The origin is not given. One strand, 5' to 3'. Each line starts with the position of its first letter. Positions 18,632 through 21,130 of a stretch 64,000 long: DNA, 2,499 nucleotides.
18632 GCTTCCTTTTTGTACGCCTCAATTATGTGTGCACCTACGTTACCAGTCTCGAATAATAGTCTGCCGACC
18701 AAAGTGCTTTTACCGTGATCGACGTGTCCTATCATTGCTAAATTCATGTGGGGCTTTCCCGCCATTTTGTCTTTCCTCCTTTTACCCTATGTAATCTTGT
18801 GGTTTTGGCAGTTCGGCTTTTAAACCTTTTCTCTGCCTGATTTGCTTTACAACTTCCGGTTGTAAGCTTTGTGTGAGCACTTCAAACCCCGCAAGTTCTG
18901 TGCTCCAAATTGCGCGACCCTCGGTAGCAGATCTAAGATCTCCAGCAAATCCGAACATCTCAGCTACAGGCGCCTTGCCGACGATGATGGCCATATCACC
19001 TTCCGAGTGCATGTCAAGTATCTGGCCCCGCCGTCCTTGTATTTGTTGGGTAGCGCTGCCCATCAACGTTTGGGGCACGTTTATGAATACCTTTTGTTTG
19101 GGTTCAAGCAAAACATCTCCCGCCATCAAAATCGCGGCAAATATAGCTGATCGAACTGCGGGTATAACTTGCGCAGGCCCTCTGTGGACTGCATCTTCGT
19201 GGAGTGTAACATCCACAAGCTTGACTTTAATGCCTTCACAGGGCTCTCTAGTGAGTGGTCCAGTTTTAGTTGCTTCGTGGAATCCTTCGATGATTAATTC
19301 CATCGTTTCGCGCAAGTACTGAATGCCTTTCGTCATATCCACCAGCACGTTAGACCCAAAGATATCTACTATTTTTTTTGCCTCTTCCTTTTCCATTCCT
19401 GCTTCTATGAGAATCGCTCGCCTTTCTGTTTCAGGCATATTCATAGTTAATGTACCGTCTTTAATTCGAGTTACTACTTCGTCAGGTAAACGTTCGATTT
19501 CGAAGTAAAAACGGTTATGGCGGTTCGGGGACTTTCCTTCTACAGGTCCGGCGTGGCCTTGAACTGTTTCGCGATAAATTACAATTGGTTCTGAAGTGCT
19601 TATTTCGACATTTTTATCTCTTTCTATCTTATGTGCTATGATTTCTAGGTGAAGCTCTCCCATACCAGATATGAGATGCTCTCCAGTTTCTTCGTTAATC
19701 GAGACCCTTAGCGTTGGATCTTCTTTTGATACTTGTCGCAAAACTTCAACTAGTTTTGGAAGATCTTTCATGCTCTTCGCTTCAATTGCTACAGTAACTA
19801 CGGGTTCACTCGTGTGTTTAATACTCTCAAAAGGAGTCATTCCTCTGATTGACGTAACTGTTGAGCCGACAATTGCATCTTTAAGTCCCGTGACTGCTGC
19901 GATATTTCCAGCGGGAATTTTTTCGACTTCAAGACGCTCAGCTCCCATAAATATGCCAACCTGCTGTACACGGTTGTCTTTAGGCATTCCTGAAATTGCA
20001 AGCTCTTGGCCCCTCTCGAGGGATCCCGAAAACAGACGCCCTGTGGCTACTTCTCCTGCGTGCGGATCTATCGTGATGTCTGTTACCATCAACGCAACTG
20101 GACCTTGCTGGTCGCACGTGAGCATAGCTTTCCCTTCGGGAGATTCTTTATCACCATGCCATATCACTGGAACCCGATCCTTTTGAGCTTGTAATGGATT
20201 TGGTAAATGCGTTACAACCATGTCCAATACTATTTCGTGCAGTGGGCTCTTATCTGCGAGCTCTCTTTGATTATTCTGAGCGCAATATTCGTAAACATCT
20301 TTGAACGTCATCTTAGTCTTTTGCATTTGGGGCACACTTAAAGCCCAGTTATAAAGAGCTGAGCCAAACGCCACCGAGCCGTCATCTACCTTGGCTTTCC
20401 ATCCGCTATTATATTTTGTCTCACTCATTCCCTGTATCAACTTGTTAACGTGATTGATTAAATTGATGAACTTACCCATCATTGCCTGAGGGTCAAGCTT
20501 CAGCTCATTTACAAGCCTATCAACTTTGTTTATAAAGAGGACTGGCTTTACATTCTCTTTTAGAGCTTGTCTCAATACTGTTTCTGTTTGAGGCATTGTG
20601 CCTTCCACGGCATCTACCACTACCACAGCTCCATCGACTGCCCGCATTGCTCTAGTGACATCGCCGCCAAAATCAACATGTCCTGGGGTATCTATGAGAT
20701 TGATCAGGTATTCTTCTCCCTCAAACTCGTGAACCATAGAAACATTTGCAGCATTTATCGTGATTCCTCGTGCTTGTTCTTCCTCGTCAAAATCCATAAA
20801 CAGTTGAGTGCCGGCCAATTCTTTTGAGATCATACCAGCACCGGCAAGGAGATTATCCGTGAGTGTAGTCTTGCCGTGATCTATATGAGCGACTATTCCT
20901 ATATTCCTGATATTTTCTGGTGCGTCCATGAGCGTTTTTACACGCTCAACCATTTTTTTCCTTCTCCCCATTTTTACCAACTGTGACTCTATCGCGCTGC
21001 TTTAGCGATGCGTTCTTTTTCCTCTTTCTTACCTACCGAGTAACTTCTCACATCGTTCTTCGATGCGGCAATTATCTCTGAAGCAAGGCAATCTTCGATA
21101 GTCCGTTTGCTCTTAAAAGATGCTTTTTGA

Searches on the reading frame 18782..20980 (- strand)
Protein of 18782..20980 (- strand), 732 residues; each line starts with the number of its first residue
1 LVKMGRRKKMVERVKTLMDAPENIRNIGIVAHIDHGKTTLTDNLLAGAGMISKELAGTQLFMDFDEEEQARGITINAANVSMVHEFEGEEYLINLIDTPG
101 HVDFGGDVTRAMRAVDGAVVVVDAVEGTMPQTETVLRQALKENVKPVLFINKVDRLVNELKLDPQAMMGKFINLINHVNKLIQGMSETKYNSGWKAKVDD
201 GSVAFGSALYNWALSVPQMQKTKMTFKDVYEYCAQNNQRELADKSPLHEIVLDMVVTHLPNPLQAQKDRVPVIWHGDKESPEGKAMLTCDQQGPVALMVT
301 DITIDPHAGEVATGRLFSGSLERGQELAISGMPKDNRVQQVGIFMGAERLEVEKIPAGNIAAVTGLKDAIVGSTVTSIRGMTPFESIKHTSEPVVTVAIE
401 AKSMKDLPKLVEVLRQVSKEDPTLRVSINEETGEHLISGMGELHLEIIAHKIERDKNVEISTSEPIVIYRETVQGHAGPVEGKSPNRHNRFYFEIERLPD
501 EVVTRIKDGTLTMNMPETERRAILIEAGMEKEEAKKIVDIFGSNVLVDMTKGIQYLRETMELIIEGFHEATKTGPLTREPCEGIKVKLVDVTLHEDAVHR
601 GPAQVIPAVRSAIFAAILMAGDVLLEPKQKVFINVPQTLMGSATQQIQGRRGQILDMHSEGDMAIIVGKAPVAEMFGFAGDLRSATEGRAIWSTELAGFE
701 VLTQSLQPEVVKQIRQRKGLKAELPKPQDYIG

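Call 45: search_protein_families(library=ncbifam, proteins=[window:18782-20980:-])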
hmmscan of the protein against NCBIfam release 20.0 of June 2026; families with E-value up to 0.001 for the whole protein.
window:18782-20980:- (732 aa): 35 families (the best 25 are shown)
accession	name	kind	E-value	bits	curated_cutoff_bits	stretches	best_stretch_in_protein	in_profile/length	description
TIGR00490.1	aEF-2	equivalog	0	1210.2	738.45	1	6-723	1-720/720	elongation factor EF-2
TIGR00484.1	EF-G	equivalog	6.6e-103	345.1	659.4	3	250-483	269-494/691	elongation factor G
NF009381.0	PRK12740.1-5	subfamily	2e-101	340.5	583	3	250-477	267-486/692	elongation factor G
TIGR01394.1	TypA_BipA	equivalog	5.8e-74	249.4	757.3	3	24-161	1-134/594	translational GTPase TypA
NF009891.0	PRK13351.1-1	equivalog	7.7e-74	249.5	597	3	250-477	252-476/681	elongation factor G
NF012153.1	tet_protect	equivalog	9.8e-67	225.6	775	3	26-156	2-130/614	tetracycline resistance ribosomal protection protein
NF058620.1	EFG2_Bacteroid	exception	2.2e-66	224.7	1000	2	285-716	291-713/717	elongation factor G2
NF009377.1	PRK12740.1-1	equivalog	1.5e-61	208.7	890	3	251-477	272-501/700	elongation factor G-like protein EF-G2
NF009379.0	PRK12740.1-3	equivalog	1.6e-61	208.8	513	3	288-476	285-467/674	elongation factor G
TIGR01393.1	lepA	equivalog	5.7e-56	190.1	533.9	2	23-154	2-133/595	translation elongation factor 4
NF007583.0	PRK10218.1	equivalog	5.8e-49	166.6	1260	2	22-158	3-135/607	ribosome-dependent GTPase TypA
NF033148.1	tet_protect_M_W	exception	3.1e-46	158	1100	3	23-165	2-142/639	TetM/TetW/TetO/TetS family tetracycline resistance ribosomal protection protein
NF000120.3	47473_otr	exception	4.6e-41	141.1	900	2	26-155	4-131/608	tetracycline resistance ribosomal protection protein Otr(A)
NF001964.0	PRK00741.1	equivalog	5.6e-38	130.6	473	2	22-159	10-149/529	peptide chain release factor 3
NF009892.0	PRK13351.1-3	equivalog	7.7e-37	127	640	2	23-159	2-141/623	elongation factor G-like protein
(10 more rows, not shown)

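Call 63: list_cluster_members(proteins=[window:18782-20980:-, window:47864-48835:-])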
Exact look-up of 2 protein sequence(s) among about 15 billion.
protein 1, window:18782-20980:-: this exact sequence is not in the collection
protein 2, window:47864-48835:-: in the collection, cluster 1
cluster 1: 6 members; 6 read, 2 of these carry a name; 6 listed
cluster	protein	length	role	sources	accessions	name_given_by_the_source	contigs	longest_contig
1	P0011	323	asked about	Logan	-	-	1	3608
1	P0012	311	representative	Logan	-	-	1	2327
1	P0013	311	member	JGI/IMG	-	replication factor A1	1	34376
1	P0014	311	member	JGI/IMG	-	replication factor A1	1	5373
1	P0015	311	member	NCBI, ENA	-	-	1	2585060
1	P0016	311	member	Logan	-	-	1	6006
